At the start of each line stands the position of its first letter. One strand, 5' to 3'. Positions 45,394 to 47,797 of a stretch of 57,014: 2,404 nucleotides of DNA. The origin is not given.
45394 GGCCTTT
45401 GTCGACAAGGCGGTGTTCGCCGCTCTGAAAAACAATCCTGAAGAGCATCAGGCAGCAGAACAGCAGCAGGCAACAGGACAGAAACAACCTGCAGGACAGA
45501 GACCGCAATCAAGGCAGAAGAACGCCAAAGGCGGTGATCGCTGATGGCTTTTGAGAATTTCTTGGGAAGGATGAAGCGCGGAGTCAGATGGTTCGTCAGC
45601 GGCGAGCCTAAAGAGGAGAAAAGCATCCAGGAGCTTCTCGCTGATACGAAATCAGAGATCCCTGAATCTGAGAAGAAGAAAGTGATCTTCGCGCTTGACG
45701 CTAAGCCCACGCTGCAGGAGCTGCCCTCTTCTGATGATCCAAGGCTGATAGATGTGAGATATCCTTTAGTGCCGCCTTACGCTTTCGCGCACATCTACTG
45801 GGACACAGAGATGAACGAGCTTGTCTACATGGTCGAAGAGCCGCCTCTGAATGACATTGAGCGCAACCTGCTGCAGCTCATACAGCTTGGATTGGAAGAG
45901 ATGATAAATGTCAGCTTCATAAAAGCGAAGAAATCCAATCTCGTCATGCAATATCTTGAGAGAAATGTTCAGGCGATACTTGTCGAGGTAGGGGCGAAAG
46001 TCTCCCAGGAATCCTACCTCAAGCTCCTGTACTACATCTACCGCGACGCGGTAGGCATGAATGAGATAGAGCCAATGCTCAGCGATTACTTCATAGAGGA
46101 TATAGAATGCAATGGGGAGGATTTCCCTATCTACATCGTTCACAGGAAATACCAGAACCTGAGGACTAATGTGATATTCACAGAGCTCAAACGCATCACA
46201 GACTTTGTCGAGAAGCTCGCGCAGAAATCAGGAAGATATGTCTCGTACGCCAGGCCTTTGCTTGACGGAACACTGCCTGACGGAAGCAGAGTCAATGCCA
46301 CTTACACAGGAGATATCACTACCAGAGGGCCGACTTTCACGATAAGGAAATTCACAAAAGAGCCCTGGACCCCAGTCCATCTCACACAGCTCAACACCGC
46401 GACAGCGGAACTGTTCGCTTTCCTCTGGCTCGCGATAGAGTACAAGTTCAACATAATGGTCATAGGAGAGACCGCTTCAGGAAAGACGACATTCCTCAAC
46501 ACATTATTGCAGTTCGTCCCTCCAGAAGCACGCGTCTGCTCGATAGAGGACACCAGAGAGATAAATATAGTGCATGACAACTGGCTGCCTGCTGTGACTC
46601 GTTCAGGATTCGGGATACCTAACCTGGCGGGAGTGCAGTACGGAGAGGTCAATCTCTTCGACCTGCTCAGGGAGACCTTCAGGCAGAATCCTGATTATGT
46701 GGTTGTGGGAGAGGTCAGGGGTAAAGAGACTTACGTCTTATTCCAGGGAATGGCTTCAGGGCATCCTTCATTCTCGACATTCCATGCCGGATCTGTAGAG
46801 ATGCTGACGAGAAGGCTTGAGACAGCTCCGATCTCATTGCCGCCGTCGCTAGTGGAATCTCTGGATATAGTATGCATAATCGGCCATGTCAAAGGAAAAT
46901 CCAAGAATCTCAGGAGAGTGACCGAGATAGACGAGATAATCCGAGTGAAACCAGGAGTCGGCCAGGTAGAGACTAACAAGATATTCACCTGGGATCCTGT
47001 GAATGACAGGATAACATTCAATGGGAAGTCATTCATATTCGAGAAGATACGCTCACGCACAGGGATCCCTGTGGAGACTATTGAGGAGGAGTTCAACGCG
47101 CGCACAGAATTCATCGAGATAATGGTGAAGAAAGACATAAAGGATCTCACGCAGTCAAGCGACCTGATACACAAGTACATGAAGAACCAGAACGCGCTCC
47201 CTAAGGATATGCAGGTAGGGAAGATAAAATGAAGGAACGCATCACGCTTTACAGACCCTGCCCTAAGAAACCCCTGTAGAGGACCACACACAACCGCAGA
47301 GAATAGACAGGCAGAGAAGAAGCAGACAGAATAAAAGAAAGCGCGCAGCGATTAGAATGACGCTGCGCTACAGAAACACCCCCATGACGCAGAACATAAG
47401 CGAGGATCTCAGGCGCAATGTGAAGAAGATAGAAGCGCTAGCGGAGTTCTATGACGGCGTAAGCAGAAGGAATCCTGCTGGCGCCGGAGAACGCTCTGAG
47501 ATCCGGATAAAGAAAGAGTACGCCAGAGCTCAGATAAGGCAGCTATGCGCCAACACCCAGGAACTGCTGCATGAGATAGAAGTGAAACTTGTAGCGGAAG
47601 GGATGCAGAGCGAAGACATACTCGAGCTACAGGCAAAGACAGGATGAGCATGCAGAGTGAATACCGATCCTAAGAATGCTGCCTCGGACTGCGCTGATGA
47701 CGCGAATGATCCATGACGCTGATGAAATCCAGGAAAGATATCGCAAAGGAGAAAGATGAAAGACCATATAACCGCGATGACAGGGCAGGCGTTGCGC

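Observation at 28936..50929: Candidate cell-surface / attachment island: HIT-like pair, giant surface protein, pilin-like genes and an Epd/Tad-like pilus machine in one ~22-kb block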

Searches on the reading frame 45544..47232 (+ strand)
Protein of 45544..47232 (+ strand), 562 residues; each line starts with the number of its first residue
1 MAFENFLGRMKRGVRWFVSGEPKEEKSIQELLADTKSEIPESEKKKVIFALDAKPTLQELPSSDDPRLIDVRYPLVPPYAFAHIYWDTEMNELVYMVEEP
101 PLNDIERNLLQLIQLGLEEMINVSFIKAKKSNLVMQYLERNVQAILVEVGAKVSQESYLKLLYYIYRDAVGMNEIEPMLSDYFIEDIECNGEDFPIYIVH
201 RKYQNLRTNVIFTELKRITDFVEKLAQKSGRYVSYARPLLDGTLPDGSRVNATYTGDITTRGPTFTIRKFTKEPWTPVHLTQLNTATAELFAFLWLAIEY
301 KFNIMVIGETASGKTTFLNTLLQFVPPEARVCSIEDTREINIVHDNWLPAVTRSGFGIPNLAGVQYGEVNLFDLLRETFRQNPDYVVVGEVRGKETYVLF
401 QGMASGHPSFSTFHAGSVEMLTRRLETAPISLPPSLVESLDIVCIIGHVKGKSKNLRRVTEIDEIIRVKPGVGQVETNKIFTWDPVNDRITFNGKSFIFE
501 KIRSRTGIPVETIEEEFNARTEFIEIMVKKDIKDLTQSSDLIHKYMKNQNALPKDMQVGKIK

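Call 6: search_protein_families(library=pfam, proteins=[window:45544-47232:+], max_evalue=0.01)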
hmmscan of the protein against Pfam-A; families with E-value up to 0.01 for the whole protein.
window:45544-47232:+ (562 aa): 5 families
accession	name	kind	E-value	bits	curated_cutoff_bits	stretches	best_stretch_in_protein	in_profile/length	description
PF00437.27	T2SSE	-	6.7e-30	104.4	24.9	1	232-443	65-272/370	Type II/IV secretion system protein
PF00735.24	Septin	-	0.00024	20.9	26.2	1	300-325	3-28/280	Septin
PF01580.24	FtsK_SpoIIIE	-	0.0034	17.3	24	1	303-323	41-61/221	FtsK/SpoIIIE family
PF00350.29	Dynamin_N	-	0.0062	17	27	0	304-324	1-21/168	Dynamin family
PF12775.13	AAA_7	-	0.0098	15.9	25.8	0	287-330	19-62/181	P-loop containing dynein motor region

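Call 14: find_homologous_proteins(query=window:45544-47232:+, max_evalue=1e-10)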
Query window:45544-47232:+ (562 aa): 7841 proteins with E <= 1e-10 among 8000 candidates; the best 120 are listed.
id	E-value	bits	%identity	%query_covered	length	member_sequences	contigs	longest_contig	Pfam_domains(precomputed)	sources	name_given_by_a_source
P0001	0.0e+0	1265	99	100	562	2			PF00437.27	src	-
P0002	3.3e-257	872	70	92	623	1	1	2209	PF00437.27,PF27713.1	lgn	-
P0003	1.2e-254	864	68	94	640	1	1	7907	PF00437.27,PF23990.2,PF27713.1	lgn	-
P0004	1.0e-251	854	69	92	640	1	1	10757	PF00437.27,PF23990.2,PF27713.1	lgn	-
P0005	1.2e-250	851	68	94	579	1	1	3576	PF00437.27,PF27713.1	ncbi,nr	ncbi:MAG: type II/IV secretion system ATPase subunit [Nanoarchaeota archaeon]|nr:type II/IV secretio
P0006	1.5e-249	847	67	96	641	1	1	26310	PF00437.27,PF27713.1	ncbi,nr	ncbi:secretion system protein E [Candidatus Woesearchaeota archaeon]|nr:secretion system protein E [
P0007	1.7e-249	847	70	91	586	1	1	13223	PF00437.27,PF27713.1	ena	-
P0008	2.8e-248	843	67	94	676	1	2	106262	PF00437.27,PF27713.1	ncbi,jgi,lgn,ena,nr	ncbi:hypothetical protein COV19_02220 [Candidatus Woesearchaeota archaeon CG10_big_fil_rev_8_21_14_0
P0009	6.3e-246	835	70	91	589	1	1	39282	PF00437.27,PF27713.1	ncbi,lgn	-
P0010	1.8e-244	830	66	91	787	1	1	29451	PF23989.1,PF00437.27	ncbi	ncbi:MAG: ATPase, T2SS/T4P/T4SS family [Candidatus Woesearchaeota archaeon]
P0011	1.8e-242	824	68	91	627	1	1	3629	PF00437.27,PF27713.1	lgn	-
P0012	1.3e-238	811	68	90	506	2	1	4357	PF00437.27,PF27713.1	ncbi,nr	ncbi:MAG: type II/IV secretion system ATPase subunit, partial [Candidatus Woesearchaeota archaeon]|n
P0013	1.6e-238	811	66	94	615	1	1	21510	PF00437.27,PF27713.1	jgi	jgi:flagellar protein FlaI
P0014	7.1e-233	792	66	90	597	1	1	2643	PF23989.1,PF00437.27,PF27713.1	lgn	-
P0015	2.5e-232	790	64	92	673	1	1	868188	PF23989.1,PF00437.27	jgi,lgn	jgi:flagellar protein FlaI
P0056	4.3e-226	770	62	91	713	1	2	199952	PF00437.27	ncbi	ncbi:MAG: type II/IV secretion system ATPase subunit [Candidatus Woesearchaeota archaeon]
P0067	7.0e-225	766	62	91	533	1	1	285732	PF00437.27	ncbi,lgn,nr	ncbi:type II/IV secretion system ATPase subunit [Candidatus Woesearchaeota archaeon]|nr:type II/IV s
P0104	5.4e-221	753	61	93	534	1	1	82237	PF00437.27,PF27713.1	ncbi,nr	ncbi:MAG: type II/IV secretion system ATPase subunit [bacterium]|nr:type II/IV secretion system ATPa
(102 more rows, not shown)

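Call 16: find_encoding_contigs(protein=P0008, flank=10000, max_places=2)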
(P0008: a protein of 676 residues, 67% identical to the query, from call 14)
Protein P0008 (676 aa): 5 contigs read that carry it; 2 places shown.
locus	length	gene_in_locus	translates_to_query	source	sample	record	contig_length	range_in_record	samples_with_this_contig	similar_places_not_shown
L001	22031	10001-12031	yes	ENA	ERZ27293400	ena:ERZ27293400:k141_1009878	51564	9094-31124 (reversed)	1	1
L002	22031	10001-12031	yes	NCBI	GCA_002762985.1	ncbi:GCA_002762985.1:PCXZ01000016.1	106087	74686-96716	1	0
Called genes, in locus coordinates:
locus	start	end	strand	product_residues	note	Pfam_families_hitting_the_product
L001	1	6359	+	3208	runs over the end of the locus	PF13385:Laminin_G_3, PF17957:Big_7, PF19077:Big_13 (faint), PF05048:NosD (weak), PF13229:Beta_helix, PF09134:Invasin_D3 (weak)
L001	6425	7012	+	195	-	-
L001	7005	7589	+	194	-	-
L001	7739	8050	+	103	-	-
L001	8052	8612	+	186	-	-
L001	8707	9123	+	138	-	-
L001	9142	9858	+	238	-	-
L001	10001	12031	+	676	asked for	PF00437:T2SSE, PF27713:UCP018868 (weak)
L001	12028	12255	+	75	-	-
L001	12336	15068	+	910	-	PF00482:T2SSF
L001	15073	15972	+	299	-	PF00482:T2SSF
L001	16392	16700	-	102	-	-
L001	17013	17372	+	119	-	-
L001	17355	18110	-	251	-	-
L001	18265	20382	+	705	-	PF00133:tRNA-synt_1, PF09334:tRNA-synt_1g, PF01406:tRNA-synt_1e (weak), PF01921:tRNA-synt_1f (weak), PF08264:Anticodon_1 (faint), PF19303:Anticodon_3, PF01588:tRNA_bind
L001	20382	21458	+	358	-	PF07143:AttH, PF17186:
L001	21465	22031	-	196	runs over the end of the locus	PF00300:His_Phos_1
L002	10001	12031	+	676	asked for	PF00437:T2SSE, PF27713:UCP018868 (weak)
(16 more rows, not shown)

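Call 17: find_encoding_contigs(protein=P0009, flank=10000, max_places=2)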
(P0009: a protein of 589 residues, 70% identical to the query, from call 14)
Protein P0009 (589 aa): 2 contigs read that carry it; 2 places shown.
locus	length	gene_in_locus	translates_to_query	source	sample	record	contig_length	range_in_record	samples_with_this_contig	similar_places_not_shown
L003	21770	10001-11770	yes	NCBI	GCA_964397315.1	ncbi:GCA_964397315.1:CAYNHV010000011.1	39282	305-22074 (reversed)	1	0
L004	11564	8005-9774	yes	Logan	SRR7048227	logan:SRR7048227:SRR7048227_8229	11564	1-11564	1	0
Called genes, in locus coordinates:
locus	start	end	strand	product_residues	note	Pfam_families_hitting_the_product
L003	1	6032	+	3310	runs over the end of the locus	PF13385:Laminin_G_3, PF17957:Big_7 (weak), PF27237:AF_1625_C, PF05048:NosD, PF13229:Beta_helix, PF05048:NosD, PF13229:Beta_helix, PF19077:Big_13 (faint)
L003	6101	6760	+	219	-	-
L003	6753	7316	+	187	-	-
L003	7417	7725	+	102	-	-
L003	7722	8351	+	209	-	-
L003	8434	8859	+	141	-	-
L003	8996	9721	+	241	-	-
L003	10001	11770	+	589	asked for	PF00437:T2SSE, PF27713:UCP018868 (weak)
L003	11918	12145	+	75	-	-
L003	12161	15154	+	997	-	PF00482:T2SSF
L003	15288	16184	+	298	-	PF00482:T2SSF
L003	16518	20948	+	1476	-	-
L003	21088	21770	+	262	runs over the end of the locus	PF05670:NFACT-R_1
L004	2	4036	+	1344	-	?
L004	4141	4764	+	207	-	-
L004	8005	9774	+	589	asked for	PF00437:T2SSE, PF27713:UCP018868 (weak)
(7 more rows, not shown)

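Call 38: find_encoding_contigs(protein=P0015, flank=10000, max_places=1)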
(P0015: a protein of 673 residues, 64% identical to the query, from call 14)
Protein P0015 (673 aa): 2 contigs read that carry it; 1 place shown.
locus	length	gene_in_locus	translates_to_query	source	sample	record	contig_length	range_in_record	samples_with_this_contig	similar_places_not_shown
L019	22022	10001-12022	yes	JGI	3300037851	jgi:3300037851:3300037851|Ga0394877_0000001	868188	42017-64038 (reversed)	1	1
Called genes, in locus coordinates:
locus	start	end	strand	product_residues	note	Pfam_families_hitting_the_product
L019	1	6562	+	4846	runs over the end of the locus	PF00400:WD40 (faint), PF17164:DUF5122 (faint), PF13385:Laminin_G_3, PF13229:Beta_helix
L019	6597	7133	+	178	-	-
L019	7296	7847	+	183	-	-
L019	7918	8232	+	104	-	-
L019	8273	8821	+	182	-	-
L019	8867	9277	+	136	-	-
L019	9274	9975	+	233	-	-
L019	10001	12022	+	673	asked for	PF00437:T2SSE, PF23989:PilB3_C (weak)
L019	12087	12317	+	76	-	-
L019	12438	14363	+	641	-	PF00482:T2SSF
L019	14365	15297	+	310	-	PF00482:T2SSF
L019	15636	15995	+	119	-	-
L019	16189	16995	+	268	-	PF05833:NFACT_N (weak), PF18297:NFACT-R_2 (faint), PF05670:NFACT-R_1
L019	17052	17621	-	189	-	PF01551:Peptidase_M23 (weak)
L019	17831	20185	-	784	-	-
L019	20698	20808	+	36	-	-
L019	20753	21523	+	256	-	-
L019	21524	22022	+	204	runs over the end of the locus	PF03853:YjeF_N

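Call 39: find_encoding_contigs(protein=P0067, flank=10000, max_places=1)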
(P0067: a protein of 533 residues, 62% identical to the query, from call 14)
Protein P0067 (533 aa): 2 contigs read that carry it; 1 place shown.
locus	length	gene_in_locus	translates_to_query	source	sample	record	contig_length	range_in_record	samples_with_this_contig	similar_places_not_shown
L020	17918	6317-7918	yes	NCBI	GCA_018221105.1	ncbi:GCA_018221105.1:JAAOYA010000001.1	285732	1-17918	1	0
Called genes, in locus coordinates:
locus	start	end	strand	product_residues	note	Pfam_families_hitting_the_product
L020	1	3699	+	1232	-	PF00630:Filamin (faint)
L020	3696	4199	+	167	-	-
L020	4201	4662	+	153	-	-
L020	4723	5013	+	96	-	-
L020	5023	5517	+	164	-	-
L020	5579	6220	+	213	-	-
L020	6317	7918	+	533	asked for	PF00437:T2SSE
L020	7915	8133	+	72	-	-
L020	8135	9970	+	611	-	PF00482:T2SSF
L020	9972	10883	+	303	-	PF00482:T2SSF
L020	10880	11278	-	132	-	-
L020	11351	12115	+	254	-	PF05670:NFACT-R_1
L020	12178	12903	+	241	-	-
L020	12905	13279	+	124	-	-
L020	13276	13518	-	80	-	-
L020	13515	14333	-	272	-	PF07091:FmrO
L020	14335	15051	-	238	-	-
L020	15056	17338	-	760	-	PF03104:DNA_pol_B_exo1, PF00136:DNA_pol_B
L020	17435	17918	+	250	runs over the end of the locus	PF01790:LGT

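Call 44: search_protein_families(library=ncbifam, proteins=[window:45544-47232:+], max_evalue=1)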
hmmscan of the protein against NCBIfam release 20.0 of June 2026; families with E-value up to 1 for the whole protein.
window:45544-47232:+ (562 aa): 24 families
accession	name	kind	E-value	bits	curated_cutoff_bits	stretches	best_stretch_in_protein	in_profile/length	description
NF058587.1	archaellum_moto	equivalog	1.8e-120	403.2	550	1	62-547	23-519/527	archaellum flagellar ATPase motor FlaI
NF053672.1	bindosome_BasE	exception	6.6e-59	200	1000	1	83-547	52-509/512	bindosome assembly system ATPase subunit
TIGR03819.1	heli_sec_ATPase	hypoth_equivalog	1.6e-42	146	373.15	1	141-427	21-299/340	TadA family conjugal transfer-associated ATPase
TIGR02788.1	VirB11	equivalog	2.7e-35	121.9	249.95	2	287-425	130-262/308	P-type DNA transfer ATPase VirB11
NF010475.0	PRK13900.1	equivalog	9.8e-28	97.2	389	2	288-462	147-322/333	type IV secretion system ATPase VirB11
TIGR02782.1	TrbB_P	equivalog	1e-27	97.2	304.55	1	213-468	49-296/303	P-type conjugative transfer ATPase TrbB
NF010469.0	PRK13894.1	subfamily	8.1e-26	91.1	508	1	217-466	66-308/320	conjugal transfer ATPase TrbB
NF010407.0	PRK13833.1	subfamily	4.9e-19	68.9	499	1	233-465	77-303/323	conjugal transfer protein TrbB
NF010425.0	PRK13851.1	equivalog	1.1e-16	60.6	461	1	287-415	148-270/344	type IV secretion system protein VirB11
NF041000.1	ATPase_ComGA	equivalog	1.9e-12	46.8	300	1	304-431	131-248/267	competence type IV pilus ATPase ComGA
NF007755.0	PRK10436.1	equivalog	7.8e-11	41.3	617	1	301-426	219-333/465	type II secretion system protein GspE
TIGR01420.1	pilT_fam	subfamily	8.7e-10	38.3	319.1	1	304-420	125-234/343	PilT/PilU family type 4a pilus ATPase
NF053534.1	T4PilAsmATPsTfpB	equivalog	1.7e-09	36.7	850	1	303-425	338-449/584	type IV pilus assembly ATPase TfpB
TIGR02533.1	type_II_gspE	equivalog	5.5e-08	31.9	630.25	1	304-419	246-350/486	type II secretion system ATPase GspE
TIGR02525.1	plasmid_TraJ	equivalog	1.1e-07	31.2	368.3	1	305-432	153-277/372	plasmid transfer ATPase TraJ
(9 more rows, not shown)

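Call 54: search_solved_structures(query=window:45544-47232:+, max_evalue=1e-10)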
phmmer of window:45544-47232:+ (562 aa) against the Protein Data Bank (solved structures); distinct sequences matched with E-value up to 1e-10: 9.
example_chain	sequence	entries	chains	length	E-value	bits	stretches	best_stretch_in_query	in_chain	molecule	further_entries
2oap_1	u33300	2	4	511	1.2e-112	380.4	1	67-556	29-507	Type II secretion system protein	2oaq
4ii7_A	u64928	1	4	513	2e-79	270.7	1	131-535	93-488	FlaI ATPase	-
4ihq_A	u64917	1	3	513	1.2e-78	268.1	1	131-535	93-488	FlaI ATPase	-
8rkd_E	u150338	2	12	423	3.1e-40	141.3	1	149-482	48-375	Pilus assembly ATPase CpaF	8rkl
8rjf_A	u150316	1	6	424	3.1e-40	141.3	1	149-482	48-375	Pilus assembly ATPase CpaF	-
9e24_A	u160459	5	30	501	5.2e-40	140.6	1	149-482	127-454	CpaF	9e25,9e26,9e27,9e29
6bge_A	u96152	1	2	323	1e-17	67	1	215-426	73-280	VirB11-like protein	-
1g6o_A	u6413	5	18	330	1.1e-17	66.9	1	215-426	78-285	CAG-ALPHA | virB11 homolog | Cag-alfa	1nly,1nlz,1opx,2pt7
2gza_A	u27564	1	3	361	2e-14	56.2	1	275-426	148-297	Type IV secretion system protein VirB11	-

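Call 77: find_encoding_contigs(protein=P0056, flank=10000, max_places=1)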
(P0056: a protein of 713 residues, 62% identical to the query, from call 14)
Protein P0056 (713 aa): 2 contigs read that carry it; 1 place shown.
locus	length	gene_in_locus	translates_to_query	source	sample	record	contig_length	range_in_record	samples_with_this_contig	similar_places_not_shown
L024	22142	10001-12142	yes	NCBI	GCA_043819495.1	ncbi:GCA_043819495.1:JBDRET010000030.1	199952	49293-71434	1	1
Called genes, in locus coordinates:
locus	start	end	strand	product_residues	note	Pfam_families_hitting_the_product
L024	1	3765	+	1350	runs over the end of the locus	PF05658:YadA_head (faint)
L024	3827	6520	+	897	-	-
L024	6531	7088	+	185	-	-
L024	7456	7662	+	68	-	-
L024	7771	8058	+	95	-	-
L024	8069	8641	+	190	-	-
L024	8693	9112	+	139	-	-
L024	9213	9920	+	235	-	-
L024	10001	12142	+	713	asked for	PF00437:T2SSE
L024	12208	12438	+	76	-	-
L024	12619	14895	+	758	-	PF00482:T2SSF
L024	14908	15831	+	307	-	PF00482:T2SSF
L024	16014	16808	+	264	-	PF05670:NFACT-R_1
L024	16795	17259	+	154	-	PF00583:Acetyltransf_1, PF13673:Acetyltransf_10, PF13508:Acetyltransf_7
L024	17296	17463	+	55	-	-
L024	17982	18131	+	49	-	PF04014:MazE_antitoxin (weak)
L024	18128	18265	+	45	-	-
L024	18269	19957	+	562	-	PF00999:Na_H_Exchanger, PF02254:TrkA_N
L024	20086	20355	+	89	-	PF01985:CRS1_YhbY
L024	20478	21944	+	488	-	-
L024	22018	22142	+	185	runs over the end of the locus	-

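Call 78: find_encoding_contigs(protein=P0104, flank=10000, max_places=1)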
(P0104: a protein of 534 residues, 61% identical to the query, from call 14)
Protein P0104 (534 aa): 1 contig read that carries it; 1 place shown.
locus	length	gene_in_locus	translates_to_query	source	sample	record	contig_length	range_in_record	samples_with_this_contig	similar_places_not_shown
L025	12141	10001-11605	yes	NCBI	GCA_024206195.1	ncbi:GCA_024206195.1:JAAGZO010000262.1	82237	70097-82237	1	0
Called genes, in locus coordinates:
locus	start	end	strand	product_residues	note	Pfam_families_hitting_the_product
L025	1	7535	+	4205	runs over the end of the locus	PF06739:SBBP (faint), PF13750:Big_3_3 (faint), PF19077:Big_13 (faint), PF13385:Laminin_G_3, PF00041:fn3 (faint), PF17957:Big_7 (weak)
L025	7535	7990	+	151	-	-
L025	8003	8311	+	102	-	-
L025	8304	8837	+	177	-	-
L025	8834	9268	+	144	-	-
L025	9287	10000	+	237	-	-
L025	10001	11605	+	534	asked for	PF00437:T2SSE, PF27713:UCP018868 (faint)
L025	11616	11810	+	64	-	-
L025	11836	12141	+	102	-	?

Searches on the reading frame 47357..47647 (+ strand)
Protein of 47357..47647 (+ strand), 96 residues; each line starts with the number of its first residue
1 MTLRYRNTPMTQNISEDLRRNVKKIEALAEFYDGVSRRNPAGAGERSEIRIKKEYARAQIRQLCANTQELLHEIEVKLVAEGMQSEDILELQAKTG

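Call 6: search_protein_families(library=pfam, proteins=[window:47357-47647:+], max_evalue=0.01)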
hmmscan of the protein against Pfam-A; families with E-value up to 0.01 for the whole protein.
window:47357-47647:+ (96 aa): 0 families

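Call 44: search_protein_families(library=ncbifam, proteins=[window:47357-47647:+], max_evalue=1)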
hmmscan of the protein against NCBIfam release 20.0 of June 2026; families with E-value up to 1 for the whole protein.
window:47357-47647:+ (96 aa): 0 families

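Call 91: search_protein_families(library=pfam, proteins=[window:47357-47647:+], max_evalue=10)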
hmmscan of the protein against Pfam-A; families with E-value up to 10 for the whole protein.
window:47357-47647:+ (96 aa): 3 families
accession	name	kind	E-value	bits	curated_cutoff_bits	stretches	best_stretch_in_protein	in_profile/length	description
PF00563.25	EAL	-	0.064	13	31.3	1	59-92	187-220/236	EAL domain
PF11652.13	FAM167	-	0.094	13.4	25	1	49-86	13-50/85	FAM167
PF04282.18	DUF438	-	0.43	11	25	1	71-91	33-53/67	Family of unknown function (DUF438)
